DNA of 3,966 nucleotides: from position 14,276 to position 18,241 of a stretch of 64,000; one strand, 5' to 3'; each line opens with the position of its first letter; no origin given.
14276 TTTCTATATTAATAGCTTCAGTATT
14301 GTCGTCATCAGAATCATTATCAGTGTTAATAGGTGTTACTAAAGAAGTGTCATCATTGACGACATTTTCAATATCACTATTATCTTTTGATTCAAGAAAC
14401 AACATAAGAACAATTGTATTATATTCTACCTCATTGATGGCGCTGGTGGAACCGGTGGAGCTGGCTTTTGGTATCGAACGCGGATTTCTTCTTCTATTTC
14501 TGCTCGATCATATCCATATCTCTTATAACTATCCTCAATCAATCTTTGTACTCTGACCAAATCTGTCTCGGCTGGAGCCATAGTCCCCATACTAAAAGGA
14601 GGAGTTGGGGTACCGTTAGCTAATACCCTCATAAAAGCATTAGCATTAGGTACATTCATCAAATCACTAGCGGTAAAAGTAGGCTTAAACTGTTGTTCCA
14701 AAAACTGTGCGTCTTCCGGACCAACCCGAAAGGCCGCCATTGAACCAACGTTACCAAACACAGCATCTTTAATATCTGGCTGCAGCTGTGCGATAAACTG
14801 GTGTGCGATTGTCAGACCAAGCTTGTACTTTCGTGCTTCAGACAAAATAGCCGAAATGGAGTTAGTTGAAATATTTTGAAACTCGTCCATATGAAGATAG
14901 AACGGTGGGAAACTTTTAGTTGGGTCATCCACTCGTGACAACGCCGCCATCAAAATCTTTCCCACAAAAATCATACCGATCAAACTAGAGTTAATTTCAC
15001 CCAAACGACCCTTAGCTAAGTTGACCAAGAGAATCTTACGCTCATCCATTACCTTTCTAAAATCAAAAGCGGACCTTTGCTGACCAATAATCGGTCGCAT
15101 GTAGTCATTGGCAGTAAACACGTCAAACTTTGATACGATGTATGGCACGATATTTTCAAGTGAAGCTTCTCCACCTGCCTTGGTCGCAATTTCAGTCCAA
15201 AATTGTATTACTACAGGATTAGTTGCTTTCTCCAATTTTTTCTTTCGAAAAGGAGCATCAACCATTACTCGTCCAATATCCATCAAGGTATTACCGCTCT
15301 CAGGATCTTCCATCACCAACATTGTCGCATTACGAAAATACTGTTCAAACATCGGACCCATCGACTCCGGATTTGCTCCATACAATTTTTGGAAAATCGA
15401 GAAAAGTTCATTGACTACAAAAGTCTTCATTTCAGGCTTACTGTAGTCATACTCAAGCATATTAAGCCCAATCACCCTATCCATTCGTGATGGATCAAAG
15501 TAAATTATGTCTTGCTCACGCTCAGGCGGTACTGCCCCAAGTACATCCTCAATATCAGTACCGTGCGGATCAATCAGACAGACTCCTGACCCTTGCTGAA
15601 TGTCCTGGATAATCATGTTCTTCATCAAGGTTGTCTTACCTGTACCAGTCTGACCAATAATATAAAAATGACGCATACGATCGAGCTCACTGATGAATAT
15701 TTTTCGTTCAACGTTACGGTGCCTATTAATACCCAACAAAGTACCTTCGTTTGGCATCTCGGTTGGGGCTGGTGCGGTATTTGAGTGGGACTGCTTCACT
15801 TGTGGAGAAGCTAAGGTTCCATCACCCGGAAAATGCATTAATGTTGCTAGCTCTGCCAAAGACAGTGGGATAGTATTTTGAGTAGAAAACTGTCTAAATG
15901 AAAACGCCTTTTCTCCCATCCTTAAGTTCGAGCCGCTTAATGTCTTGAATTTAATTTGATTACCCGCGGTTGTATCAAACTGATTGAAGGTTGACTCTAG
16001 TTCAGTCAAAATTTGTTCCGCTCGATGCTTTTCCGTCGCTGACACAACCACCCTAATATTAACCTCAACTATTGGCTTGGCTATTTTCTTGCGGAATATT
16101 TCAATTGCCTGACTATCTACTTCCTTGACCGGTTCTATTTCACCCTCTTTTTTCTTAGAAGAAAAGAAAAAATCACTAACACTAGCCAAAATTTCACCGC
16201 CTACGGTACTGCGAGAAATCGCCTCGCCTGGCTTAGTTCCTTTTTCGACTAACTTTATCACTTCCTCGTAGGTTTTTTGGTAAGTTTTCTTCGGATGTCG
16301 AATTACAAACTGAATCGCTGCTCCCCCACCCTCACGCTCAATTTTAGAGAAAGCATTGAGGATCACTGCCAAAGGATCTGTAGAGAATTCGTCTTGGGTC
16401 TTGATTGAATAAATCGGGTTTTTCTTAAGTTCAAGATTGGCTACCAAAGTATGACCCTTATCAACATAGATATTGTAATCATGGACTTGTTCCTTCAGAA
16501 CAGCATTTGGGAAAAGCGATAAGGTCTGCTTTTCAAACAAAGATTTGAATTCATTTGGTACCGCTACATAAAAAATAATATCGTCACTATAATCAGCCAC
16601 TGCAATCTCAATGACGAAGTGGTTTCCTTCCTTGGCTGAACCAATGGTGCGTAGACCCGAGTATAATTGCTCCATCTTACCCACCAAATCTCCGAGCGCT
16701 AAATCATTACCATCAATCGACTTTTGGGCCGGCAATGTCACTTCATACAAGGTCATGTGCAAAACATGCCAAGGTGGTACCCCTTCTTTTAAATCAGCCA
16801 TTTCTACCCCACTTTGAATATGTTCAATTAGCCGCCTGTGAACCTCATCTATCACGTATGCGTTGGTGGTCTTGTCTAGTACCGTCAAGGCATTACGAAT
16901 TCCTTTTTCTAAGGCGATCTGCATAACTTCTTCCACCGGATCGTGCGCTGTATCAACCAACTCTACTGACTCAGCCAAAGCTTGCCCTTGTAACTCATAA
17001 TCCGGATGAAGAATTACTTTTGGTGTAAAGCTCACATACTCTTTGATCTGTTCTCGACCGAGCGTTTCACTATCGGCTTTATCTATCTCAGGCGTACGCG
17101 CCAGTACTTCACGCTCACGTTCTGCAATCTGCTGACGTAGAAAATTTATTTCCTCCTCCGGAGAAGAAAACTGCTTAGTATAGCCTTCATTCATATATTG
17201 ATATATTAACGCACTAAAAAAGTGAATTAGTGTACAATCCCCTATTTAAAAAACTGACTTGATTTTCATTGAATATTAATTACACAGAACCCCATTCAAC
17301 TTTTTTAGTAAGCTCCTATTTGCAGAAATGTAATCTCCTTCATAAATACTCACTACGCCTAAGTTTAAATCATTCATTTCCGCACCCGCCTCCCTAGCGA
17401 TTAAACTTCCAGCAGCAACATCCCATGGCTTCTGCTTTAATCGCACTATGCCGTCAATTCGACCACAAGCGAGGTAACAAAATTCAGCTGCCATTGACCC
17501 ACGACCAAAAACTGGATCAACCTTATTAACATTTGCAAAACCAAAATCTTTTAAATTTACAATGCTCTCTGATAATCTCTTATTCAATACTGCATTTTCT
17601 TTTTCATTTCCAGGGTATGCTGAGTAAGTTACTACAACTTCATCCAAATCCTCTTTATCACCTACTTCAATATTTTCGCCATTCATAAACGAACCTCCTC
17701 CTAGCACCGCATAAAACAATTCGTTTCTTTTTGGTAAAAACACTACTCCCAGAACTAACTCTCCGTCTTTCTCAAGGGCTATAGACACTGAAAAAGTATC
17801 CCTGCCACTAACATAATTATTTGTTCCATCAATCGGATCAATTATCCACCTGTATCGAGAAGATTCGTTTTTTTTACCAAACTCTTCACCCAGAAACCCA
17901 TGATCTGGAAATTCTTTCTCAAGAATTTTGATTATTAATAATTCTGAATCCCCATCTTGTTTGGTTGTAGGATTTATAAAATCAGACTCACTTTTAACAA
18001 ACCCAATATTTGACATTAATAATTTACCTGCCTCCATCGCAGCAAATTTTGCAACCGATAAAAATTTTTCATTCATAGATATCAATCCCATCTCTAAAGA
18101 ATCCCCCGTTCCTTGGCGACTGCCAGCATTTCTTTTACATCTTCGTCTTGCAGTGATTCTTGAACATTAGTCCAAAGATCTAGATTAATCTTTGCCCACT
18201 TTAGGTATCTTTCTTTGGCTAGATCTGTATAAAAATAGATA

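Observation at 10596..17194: Three co-oriented, uncharacterised large genes: soluble TrwB/VirD4/HerA-like ATPase + poly-acidic coiled-coil protein + proline-rich protein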

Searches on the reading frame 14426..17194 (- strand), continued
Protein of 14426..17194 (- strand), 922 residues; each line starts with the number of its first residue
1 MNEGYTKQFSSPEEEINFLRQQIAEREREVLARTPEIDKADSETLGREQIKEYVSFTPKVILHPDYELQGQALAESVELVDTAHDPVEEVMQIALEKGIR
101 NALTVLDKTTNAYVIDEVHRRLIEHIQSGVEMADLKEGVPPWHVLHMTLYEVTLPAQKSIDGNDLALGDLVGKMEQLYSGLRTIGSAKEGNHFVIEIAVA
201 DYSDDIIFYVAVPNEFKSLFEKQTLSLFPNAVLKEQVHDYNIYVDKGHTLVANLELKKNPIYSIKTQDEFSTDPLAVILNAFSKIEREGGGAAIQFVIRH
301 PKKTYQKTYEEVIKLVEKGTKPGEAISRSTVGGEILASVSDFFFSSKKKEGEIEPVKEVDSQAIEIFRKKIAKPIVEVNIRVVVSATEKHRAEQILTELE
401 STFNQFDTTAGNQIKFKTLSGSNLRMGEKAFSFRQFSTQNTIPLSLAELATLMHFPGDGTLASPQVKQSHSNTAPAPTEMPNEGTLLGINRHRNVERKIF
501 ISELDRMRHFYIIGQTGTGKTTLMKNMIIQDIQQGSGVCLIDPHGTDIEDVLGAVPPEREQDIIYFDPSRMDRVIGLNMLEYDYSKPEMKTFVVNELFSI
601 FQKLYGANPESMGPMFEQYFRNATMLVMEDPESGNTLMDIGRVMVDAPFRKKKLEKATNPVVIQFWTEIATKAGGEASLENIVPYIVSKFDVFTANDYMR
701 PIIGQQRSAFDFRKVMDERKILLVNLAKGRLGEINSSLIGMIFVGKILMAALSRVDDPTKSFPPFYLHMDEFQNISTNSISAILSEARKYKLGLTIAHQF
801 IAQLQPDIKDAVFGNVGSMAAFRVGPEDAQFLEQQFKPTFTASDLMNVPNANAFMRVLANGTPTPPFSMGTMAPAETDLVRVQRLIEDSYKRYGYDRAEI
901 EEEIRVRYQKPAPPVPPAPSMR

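Call 102: get_annotated_region(hit=H20, flank=5000)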
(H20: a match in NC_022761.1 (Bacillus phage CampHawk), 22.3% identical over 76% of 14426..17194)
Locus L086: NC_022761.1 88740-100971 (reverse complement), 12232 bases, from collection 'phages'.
description: Bacillus phage CampHawk, complete genome.
organism: Bacillus phage CampHawk (NCBI taxid 1406783)
taxonomy: Viruses; Duplodnaviria; Heunggongvirae; Uroviricota; Caudoviricetes; Herelleviridae; Spounavirinae; Okubovirus; Okubovirus camphawk
host: Bacillus subtilis; source: -; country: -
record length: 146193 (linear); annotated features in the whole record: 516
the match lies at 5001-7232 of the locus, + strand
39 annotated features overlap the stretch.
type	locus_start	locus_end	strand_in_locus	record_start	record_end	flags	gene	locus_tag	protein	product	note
CDS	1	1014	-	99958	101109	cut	-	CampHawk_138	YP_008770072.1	thymidylate synthase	-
regulatory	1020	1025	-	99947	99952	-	-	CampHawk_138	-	ribosome_binding_site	-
regulatory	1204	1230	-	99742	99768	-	-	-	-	terminator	-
CDS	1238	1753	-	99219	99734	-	-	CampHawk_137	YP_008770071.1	head decoration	-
regulatory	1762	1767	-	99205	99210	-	-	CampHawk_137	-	ribosome_binding_site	-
CDS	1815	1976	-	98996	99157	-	-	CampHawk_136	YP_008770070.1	hypothetical protein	-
regulatory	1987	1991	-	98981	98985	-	-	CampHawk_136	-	ribosome_binding_site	-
regulatory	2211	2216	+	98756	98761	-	-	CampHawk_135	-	ribosome_binding_site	-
CDS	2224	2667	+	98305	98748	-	-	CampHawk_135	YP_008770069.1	hypothetical protein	-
regulatory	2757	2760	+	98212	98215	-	-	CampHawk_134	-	ribosome_binding_site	-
CDS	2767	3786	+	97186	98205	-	-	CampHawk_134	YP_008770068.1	partition protein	ParM-like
regulatory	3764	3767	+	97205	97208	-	-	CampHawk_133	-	ribosome_binding_site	-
CDS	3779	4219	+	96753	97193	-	-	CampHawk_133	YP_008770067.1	hypothetical protein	-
regulatory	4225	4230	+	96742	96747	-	-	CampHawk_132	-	ribosome_binding_site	-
CDS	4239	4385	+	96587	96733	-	-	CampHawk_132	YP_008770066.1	hypothetical protein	-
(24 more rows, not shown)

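Call 115: search_protein_families(library=pfam, proteins=[L069:12735-13130:+, L069:13173-14144:+, L069:14152-14982:+, L080:12718-13269:+, L080:13286-14134:+, L076:12651-13532:+, L073:12767-14131:+, L059:12815-13420:+, L059:14000-15397:+, L060:4800-5096:+], max_evalue=0.001)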
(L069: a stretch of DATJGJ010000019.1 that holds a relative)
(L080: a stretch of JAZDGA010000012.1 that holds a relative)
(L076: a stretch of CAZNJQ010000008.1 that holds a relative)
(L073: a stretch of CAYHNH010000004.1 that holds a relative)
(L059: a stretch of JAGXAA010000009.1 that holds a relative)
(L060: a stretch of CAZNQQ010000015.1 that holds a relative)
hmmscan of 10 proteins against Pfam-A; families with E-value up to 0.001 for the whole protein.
L069:12735-13130:+ (131 aa): 0 families

L069:13173-14144:+ (323 aa): 3 families
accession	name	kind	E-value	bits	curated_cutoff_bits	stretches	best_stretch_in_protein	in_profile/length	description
PF02826.25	2-Hacid_dh_C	-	2.7e-58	196.7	25.1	1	113-291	1-178/178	D-isomer specific 2-hydroxyacid dehydrogenase, NAD binding domain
PF00389.36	2-Hacid_dh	-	9.7e-27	93.7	24.6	1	5-323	1-134/134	D-isomer specific 2-hydroxyacid dehydrogenase, catalytic domain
PF03446.21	NAD_binding_2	-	4.6e-06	27.2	21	1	153-257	2-109/161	NAD binding domain of 6-phosphogluconate dehydrogenase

L069:14152-14982:+ (276 aa): 1 family
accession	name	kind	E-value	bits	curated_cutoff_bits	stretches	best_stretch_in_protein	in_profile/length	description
PF00224.27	PK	-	2.5e-80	270.5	30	2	93-250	171-328/328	Pyruvate kinase, barrel domain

L080:12718-13269:+ (183 aa): 0 families

L080:13286-14134:+ (282 aa): 1 family
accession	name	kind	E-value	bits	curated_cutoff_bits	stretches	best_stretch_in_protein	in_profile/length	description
PF02498.22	Bro-N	-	7.5e-10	39.7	25.6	1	16-111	1-91/96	BRO family, N-terminal domain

L076:12651-13532:+ (293 aa): 0 families

L073:12767-14131:+ (454 aa): 0 families

L059:12815-13420:+ (201 aa): 1 family
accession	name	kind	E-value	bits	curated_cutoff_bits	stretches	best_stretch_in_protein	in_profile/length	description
PF00334.24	NDK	-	3.6e-37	127.7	27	2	91-179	56-134/135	Nucleoside diphosphate kinase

L059:14000-15397:+ (465 aa): 5 families
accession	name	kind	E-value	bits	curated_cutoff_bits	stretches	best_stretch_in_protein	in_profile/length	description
PF10996.14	Beta-Casp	-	3.1e-29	102.4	27.7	1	250-376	1-120/120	Beta-Casp domain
PF00753.33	Lactamase_B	-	7.2e-14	52.6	22.7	1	29-225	10-176/196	Metallo-beta-lactamase superfamily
PF16661.11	Lactamase_B_6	-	7.1e-11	42.3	27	1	33-185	5-162/193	Metallo-beta-lactamase superfamily domain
PF12706.13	Lactamase_B_2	-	3.9e-08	33.6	27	1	36-214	2-170/200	Beta-lactamase superfamily domain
PF07521.17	RMMBL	-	2.1e-07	31.2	21.6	1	390-455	2-63/63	Zn-dependent metallo-hydrolase RNA specificity domain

L060:4800-5096:+ (98 aa): 0 families

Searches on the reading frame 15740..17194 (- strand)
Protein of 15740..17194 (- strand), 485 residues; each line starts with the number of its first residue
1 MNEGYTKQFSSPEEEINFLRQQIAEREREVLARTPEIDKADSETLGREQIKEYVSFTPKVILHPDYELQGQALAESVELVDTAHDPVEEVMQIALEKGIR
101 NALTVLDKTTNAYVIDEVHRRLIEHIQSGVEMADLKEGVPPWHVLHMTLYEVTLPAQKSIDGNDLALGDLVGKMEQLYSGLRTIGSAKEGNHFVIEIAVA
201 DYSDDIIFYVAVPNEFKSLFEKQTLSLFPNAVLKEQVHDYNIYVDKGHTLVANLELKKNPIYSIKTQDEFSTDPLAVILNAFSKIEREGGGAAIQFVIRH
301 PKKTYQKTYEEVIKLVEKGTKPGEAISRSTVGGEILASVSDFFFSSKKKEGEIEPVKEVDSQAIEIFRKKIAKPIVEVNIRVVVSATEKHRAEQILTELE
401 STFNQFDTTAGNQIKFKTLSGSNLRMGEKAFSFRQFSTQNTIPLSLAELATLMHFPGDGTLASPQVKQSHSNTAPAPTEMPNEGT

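Call 33: search_protein_representatives(protein=window:15740-17194:-)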
Query: 485 residues. Proteins with E-value up to 0.001 (for the whole library): 901; up to 1e-10: 472; up to 1e-30: 110. The best 150 are listed.
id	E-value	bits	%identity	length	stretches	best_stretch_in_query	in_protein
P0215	3.8e-193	658.8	65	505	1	19-485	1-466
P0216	3.8e-152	523.7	51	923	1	1-485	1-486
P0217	2.7e-123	428.6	45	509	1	7-472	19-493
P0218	8.6e-118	410.5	54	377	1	5-352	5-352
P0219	1.0e-102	360.8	74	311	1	3-223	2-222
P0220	4.8e-96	338.8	50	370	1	123-457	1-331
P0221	7.0e-96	338.3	40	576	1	6-485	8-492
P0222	7.8e-94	331.5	40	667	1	7-485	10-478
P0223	3.8e-93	329.3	36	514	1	8-484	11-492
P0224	1.4e-86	307.6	41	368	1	5-370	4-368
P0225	4.3e-82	292.8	36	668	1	3-484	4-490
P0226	1.1e-81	291.5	38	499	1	8-484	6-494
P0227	1.4e-80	287.8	38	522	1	5-481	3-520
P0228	5.5e-80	285.9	39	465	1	6-455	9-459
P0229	1.2e-79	284.8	66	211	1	154-355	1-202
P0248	2.8e-65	237.4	41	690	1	128-467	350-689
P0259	2.7e-56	207.8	32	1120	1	2-485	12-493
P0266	2.0e-51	191.8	30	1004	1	9-471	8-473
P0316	1.5e-33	132.8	32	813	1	170-484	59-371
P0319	3.4e-33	131.7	27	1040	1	81-455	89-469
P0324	2.1e-31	125.8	33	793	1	187-484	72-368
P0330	3.3e-30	121.8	31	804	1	145-484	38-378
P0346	3.6e-28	115.1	32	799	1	192-484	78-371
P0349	8.8e-28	113.8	30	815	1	145-484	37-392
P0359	1.2e-26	110.0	34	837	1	145-484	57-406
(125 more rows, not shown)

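Call 35: list_cluster_members(proteins=[P0316, P0324, P0330, P0346, P0349, P0259, P0266, P0319, P0248, P0359])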
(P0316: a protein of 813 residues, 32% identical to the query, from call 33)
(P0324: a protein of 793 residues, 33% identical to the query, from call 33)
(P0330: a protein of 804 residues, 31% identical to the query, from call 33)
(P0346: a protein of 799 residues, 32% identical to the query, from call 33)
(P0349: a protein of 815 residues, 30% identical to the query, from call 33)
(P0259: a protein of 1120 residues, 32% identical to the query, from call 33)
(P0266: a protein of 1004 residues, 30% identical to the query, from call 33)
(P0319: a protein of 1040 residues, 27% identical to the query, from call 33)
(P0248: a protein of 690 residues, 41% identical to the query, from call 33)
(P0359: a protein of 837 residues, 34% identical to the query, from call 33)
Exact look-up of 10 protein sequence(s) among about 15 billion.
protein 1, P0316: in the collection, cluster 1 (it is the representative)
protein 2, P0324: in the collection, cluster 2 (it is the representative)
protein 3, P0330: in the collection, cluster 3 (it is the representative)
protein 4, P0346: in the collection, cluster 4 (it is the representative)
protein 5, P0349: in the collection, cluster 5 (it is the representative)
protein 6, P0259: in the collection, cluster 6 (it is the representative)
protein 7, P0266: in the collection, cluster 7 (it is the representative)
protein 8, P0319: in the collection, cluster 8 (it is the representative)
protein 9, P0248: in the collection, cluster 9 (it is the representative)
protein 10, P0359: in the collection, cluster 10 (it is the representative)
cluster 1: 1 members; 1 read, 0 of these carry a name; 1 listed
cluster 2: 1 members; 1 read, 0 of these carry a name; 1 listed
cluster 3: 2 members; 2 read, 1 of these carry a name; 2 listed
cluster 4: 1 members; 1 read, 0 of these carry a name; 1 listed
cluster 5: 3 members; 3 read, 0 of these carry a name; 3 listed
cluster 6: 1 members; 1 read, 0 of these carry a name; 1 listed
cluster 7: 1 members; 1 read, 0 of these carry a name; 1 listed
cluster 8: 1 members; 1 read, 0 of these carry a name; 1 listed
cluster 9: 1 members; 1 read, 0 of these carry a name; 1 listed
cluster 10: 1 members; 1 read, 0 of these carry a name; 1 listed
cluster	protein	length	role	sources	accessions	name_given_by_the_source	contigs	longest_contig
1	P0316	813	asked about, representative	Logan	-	-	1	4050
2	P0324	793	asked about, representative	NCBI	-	-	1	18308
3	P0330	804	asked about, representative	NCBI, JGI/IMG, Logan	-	type IV secretory pathway TraG/TraD family ATPase VirD4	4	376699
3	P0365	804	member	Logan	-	-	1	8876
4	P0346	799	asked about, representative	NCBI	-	-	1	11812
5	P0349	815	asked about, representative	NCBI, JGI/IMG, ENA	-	-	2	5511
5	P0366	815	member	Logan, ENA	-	-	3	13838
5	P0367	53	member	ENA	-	-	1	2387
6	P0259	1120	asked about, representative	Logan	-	-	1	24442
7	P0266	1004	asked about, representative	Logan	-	-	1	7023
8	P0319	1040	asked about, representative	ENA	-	-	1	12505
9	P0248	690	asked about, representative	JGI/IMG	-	-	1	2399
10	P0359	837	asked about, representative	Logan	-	-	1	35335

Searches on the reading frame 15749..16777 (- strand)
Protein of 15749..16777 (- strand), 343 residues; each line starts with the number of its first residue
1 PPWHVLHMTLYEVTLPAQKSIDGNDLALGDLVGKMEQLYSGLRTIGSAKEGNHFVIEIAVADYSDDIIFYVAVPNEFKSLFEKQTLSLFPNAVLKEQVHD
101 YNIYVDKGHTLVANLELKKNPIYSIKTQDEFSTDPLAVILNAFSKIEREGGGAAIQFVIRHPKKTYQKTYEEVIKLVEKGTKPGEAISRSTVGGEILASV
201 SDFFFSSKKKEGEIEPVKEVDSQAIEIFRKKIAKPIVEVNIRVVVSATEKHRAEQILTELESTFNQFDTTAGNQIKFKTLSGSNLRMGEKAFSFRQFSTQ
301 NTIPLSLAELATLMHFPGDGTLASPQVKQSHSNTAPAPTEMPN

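Call 85: search_solved_structures(query=A8, max_evalue=10, show_alignments=2)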
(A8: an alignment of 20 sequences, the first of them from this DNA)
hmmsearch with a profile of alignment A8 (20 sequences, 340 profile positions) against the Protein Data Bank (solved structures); distinct sequences matched with E-value up to 10: 14.
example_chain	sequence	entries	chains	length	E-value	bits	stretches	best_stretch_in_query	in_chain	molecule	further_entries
6zj3_SW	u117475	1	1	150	0.044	15.9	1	275-313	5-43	Ribosomal protein uS19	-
5opt_t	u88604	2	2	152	0.057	15.5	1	273-317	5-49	40S ribosomal protein S15, putative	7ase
6az1_W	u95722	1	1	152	0.17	13.9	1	273-318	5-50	ribosomal protein S19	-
5t2a_AI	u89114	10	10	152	0.19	13.8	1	273-317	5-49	uS19 | Putative 40S ribosomal protein S15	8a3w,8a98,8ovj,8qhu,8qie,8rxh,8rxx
3d45_A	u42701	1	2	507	0.33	13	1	33-128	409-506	Poly(A)-specific ribonuclease PARN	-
9axt_AS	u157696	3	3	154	0.51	12.3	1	271-317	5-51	Small ribosomal subunit protein uS19B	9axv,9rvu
9eho_QQ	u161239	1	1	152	0.61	12.1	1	277-319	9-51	Small ribosomal subunit protein uS19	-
1mf8_B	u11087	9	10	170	0.91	11.5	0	118-151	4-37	CALCINEURIN B SUBUNIT ISOFORM 1 | Calcineurin subunit B type 1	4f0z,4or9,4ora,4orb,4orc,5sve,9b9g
2ns7_A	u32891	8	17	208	1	11.4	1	131-211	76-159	Tetracycline repressor protein | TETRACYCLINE REPRESSOR PROTEIN CLASS B FROM TRANSPOSON TN10, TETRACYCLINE REPRESSOR PROTEI | Tetracycline repressor protein cla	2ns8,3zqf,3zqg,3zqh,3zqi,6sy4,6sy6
1aui_B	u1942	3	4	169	1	11.3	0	118-151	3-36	SERINE/THREONINE PHOSPHATASE 2B | CALCINEURIN B SUBUNIT ISOFORM 1 | SERINE/THREONINE PHOSPHATASE B2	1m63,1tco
4v8m_AI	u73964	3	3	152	1.1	11.3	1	273-317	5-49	40S RIBOSOMAL PROTEIN S15, PUTATIVE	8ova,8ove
7olc_SP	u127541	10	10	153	1.2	11.1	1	275-317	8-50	40S ribosomal protein s15-like protein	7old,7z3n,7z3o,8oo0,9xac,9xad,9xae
4hxt_A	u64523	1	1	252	3.7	9.5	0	159-259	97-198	De Novo Protein OR329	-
4rv1_A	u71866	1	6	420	4.2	9.3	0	158-259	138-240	Engineered Protein OR497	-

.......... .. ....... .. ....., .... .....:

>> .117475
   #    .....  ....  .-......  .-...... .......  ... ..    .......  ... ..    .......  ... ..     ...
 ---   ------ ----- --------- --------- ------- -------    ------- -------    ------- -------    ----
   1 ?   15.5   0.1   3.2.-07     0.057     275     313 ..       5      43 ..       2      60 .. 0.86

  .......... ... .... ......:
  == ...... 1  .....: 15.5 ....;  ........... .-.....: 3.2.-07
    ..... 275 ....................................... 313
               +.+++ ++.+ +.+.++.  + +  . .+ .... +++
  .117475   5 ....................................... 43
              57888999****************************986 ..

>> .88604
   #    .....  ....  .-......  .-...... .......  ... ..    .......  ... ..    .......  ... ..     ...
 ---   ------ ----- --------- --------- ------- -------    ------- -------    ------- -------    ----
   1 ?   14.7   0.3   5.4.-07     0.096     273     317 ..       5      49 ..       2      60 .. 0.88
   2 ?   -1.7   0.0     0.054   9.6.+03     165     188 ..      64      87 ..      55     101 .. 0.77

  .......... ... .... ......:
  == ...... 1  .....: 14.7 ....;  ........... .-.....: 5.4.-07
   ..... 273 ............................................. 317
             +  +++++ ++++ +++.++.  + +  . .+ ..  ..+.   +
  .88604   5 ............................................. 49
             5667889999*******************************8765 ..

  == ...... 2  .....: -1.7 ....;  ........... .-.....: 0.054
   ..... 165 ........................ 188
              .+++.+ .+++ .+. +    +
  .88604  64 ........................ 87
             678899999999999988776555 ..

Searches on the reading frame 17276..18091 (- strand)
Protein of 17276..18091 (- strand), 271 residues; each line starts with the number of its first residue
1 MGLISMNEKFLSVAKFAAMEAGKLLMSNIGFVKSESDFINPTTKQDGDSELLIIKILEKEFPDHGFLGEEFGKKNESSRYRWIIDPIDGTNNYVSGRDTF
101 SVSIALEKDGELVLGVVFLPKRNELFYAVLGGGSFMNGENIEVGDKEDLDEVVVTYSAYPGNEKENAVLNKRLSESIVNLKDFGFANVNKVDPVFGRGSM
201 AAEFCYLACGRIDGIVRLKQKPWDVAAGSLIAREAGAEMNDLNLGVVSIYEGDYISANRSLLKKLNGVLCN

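Call 7: search_protein_families(library=pfam, proteins=[window:17276-18091:-], max_evalue=0.001)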
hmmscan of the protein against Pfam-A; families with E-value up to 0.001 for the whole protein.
window:17276-18091:- (271 aa): 1 family
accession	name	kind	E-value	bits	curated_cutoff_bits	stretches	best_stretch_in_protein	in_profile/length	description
PF00459.30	Inositol_P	-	3.5e-51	174.7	27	1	7-264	2-261/271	Inositol monophosphatase family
